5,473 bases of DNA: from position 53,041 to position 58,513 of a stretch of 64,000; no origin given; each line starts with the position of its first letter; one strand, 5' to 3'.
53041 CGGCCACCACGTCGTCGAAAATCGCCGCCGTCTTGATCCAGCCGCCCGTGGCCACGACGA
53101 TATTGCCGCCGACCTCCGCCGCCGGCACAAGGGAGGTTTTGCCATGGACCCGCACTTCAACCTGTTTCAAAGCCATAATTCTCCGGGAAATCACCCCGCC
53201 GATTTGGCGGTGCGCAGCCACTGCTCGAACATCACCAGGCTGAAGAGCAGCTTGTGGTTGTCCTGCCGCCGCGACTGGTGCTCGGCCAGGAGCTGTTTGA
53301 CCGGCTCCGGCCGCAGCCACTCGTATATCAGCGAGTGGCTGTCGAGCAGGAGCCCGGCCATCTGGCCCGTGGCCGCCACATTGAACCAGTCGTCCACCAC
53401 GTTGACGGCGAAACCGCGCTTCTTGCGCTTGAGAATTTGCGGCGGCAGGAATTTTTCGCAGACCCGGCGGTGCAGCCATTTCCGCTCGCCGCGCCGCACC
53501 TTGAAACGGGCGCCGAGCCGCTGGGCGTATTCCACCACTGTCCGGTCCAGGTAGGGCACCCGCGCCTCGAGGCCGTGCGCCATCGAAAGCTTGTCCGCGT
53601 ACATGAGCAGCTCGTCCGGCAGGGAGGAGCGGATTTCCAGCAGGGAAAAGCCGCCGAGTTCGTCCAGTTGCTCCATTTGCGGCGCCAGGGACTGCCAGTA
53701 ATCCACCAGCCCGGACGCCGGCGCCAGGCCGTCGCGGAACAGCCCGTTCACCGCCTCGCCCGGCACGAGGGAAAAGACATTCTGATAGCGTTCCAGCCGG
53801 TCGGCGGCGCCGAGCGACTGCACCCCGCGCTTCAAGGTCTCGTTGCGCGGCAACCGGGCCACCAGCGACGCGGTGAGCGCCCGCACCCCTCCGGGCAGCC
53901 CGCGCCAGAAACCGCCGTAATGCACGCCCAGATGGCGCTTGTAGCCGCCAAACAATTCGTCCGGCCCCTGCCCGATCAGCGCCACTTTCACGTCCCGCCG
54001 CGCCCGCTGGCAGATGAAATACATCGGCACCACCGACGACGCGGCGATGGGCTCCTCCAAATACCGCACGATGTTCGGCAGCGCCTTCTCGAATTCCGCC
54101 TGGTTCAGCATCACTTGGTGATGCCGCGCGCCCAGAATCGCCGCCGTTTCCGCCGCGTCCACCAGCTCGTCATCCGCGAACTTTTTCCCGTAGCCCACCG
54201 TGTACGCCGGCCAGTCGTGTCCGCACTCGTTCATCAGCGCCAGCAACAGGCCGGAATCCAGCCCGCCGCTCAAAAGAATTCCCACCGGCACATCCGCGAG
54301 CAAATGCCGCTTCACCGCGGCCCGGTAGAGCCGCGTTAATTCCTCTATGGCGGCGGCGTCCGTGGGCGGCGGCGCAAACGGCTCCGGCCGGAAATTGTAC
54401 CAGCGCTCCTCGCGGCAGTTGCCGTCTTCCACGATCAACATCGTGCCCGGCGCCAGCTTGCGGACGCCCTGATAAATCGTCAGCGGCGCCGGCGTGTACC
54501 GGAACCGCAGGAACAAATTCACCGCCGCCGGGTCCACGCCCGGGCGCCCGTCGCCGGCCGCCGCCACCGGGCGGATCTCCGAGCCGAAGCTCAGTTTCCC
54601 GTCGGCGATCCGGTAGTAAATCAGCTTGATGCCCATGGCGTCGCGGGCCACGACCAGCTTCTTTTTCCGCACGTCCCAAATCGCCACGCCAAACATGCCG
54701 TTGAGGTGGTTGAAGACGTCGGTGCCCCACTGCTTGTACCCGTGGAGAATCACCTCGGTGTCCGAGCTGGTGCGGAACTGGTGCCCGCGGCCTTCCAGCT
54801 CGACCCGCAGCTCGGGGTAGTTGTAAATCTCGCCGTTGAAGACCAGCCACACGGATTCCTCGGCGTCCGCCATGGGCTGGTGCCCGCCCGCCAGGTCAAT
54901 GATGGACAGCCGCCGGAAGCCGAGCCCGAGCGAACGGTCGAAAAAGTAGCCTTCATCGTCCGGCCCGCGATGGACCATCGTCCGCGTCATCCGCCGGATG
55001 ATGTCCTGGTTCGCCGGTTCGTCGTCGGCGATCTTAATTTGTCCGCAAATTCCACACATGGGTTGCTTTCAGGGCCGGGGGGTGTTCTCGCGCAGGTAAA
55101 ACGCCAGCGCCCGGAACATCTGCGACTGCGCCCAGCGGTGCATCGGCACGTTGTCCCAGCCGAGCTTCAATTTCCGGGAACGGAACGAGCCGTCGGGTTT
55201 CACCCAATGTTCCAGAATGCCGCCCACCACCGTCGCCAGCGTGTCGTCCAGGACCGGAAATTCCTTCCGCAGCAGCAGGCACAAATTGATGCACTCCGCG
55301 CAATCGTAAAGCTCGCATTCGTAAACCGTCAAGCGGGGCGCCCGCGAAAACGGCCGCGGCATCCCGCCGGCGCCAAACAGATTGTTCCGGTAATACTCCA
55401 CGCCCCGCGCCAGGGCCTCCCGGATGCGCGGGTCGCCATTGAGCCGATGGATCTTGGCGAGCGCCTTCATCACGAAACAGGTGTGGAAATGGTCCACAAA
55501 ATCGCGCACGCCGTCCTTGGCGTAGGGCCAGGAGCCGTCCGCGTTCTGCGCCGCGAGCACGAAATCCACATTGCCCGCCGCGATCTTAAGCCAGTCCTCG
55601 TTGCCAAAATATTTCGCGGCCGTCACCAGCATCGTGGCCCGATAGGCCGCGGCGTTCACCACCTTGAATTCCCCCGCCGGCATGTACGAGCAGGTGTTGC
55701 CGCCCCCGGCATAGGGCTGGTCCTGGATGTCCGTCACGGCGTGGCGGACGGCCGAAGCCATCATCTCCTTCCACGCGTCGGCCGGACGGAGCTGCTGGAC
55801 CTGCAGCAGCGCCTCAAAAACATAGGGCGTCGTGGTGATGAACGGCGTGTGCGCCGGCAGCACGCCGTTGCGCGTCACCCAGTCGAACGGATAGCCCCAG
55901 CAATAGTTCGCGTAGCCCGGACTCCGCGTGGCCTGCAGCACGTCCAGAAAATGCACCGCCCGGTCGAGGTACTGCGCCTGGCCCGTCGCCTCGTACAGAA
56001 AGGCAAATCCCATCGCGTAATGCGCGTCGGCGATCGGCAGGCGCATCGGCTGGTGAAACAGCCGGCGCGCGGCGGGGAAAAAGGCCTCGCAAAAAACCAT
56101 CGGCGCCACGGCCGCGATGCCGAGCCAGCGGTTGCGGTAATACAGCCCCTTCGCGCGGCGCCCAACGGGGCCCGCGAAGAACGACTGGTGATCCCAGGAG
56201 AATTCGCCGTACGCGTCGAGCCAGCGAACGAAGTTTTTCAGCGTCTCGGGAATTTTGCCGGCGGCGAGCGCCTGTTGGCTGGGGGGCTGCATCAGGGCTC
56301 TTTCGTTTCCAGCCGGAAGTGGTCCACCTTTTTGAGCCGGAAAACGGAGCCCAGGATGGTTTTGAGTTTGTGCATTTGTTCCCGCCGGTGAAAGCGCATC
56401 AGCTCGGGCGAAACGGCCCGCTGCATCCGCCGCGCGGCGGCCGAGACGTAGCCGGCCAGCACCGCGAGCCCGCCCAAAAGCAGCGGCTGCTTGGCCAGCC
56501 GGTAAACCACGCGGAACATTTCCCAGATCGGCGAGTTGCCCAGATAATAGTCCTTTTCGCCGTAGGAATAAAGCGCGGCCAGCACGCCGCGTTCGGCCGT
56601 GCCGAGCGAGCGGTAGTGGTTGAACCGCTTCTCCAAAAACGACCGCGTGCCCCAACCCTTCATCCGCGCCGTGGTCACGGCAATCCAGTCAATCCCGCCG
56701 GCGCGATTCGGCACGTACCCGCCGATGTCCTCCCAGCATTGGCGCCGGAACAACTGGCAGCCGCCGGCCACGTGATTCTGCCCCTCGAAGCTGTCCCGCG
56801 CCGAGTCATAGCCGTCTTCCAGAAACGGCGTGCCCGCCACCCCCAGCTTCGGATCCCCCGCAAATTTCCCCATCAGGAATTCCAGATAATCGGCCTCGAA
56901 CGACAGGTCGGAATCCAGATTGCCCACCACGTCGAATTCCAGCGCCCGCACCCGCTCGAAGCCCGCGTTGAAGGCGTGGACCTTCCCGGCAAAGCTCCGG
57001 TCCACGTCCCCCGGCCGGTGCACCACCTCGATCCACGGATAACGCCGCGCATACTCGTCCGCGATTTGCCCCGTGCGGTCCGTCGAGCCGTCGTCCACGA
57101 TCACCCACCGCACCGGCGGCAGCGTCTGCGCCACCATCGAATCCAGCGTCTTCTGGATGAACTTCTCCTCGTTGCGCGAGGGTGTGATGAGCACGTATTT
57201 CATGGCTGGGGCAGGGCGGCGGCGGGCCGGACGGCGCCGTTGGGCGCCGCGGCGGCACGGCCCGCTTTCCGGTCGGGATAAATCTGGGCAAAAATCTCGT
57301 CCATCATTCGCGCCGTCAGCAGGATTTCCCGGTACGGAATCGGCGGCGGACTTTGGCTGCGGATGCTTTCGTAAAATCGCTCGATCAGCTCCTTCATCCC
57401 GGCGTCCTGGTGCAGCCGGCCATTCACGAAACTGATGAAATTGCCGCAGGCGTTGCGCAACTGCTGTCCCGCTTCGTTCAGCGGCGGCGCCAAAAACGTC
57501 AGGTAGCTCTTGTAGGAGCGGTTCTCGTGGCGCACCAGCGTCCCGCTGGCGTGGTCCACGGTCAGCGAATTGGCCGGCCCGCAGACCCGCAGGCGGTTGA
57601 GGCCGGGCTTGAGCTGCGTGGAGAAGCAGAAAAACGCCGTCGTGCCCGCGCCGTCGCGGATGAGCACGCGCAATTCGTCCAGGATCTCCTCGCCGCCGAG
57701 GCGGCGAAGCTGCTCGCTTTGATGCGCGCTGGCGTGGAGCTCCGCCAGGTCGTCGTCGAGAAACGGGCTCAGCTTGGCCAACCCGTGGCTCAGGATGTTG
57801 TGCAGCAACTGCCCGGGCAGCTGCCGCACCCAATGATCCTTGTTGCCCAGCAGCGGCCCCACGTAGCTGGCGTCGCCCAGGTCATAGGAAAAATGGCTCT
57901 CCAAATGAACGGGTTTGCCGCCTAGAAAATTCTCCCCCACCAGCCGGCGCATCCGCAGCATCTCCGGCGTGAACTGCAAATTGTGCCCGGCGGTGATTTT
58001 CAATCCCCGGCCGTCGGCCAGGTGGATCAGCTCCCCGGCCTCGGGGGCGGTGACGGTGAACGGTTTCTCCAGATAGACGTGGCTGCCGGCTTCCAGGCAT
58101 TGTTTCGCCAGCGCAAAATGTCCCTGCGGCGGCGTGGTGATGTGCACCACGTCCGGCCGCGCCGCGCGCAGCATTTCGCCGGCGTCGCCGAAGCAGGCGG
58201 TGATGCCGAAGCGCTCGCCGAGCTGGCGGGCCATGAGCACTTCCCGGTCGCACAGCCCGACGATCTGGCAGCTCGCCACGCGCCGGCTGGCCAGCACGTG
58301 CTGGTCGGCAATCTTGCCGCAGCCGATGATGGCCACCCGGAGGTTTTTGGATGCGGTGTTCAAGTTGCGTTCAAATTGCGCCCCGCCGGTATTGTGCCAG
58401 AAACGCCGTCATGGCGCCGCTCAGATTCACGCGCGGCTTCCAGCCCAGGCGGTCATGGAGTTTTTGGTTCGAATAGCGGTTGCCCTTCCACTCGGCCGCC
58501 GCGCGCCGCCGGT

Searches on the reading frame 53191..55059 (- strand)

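Call 68: search_protein_families(library=pfam, proteins=[window:53191-55059:-], max_evalue=0.000001)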
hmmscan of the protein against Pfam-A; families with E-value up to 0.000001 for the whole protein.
window:53191-55059:- (622 aa): 3 families
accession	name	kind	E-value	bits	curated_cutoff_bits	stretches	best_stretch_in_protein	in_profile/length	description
PF00733.27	Asn_synthase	-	5.8e-81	273.3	21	1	241-616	2-354/354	Asparagine synthase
PF13537.11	GATase_7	-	5.3e-44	149.6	25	1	49-164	2-120/123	Glutamine amidotransferase domain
PF13522.11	GATase_6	-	4.3e-41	140.4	27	1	33-161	1-130/130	Glutamine amidotransferase domain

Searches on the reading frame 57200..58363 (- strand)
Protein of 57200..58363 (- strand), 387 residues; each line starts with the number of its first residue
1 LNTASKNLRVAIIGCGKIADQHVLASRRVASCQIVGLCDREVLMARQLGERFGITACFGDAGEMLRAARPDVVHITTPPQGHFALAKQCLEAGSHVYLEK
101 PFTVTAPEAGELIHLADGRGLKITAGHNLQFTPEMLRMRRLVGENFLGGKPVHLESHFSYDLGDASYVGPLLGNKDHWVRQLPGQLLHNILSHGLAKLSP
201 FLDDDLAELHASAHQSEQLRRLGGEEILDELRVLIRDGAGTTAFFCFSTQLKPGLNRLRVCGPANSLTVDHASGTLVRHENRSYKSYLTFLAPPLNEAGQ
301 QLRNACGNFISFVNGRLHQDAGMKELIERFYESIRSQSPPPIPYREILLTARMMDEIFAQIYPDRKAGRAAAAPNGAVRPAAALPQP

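Call 68: search_protein_families(library=pfam, proteins=[window:57200-58363:-], max_evalue=0.000001)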
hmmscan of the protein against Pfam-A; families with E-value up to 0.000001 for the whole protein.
window:57200-58363:- (387 aa): 1 family
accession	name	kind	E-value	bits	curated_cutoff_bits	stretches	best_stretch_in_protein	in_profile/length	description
PF01408.29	GFO_IDH_MocA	-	3.8e-24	86.1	24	1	8-127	1-120/120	Oxidoreductase family, NAD-binding Rossmann fold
